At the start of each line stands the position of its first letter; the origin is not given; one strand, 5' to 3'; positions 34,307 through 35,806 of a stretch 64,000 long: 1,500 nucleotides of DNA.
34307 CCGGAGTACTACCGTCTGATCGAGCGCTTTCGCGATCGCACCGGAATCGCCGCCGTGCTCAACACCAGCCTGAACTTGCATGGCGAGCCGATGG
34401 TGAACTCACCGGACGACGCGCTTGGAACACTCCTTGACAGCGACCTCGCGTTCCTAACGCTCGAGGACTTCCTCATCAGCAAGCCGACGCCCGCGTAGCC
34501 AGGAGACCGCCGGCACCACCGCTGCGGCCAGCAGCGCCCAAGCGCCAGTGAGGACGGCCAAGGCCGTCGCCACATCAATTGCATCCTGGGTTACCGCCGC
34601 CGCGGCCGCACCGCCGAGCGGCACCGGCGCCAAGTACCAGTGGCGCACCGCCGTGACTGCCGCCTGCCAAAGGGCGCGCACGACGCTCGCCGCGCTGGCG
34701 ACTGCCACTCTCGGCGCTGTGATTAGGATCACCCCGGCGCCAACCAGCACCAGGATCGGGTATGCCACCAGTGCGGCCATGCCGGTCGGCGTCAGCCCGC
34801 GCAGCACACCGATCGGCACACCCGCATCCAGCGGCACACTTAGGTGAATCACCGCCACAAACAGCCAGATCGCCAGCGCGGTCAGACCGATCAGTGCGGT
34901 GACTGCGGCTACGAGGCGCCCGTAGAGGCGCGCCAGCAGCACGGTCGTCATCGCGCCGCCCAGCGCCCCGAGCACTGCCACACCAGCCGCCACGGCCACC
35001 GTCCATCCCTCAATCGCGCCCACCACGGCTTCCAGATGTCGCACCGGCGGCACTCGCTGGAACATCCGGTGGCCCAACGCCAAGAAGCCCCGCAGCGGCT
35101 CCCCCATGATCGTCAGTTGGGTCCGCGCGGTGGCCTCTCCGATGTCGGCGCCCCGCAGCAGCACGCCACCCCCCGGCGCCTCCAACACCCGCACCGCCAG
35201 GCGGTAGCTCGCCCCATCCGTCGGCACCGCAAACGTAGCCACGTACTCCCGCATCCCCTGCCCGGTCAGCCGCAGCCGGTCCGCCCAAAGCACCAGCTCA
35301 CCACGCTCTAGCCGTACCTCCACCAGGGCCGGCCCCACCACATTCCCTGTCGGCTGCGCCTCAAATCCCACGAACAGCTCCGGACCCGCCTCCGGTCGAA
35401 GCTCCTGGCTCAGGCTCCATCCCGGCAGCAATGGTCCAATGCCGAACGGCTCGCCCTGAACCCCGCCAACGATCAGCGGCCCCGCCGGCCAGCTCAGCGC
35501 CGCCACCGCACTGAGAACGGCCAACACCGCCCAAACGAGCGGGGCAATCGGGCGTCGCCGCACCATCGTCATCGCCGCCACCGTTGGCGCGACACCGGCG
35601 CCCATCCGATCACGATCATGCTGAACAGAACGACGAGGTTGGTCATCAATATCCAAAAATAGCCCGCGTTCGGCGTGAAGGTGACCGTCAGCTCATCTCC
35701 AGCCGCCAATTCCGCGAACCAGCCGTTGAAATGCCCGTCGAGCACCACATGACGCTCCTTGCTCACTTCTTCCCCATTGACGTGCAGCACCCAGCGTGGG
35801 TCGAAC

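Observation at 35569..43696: Tandem pair of 1175-aa family-B membrane proteins at about 80% identity, with a conserved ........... segment in the extracytoplasmic domain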

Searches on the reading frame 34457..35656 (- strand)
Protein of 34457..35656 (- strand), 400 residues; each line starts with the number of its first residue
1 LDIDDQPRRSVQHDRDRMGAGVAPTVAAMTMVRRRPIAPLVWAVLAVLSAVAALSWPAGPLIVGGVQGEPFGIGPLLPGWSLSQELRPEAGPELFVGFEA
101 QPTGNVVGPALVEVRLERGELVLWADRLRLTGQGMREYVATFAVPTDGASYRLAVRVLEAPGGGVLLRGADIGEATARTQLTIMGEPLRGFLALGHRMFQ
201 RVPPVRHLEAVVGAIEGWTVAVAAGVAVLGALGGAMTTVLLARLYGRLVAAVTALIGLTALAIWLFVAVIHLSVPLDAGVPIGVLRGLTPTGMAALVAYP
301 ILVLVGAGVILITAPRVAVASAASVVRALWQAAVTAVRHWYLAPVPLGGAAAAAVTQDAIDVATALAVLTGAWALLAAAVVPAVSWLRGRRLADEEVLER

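Call 6: search_protein_families(library=pfam, proteins=[window:34457-35656:-], max_evalue=0.01)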
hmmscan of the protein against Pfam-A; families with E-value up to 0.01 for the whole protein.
window:34457-35656:- (400 aa): 0 families

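Call 9: search_protein_families(library=ncbifam, proteins=[window:34457-35656:-], max_evalue=0.01)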
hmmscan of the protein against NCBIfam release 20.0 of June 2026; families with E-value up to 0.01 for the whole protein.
window:34457-35656:- (400 aa): 0 families

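Call 90: search_protein_families(library=pfam, proteins=[window:34457-35572:-], max_evalue=10)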
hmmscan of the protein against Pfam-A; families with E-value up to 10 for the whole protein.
window:34457-35572:- (372 aa): 0 families
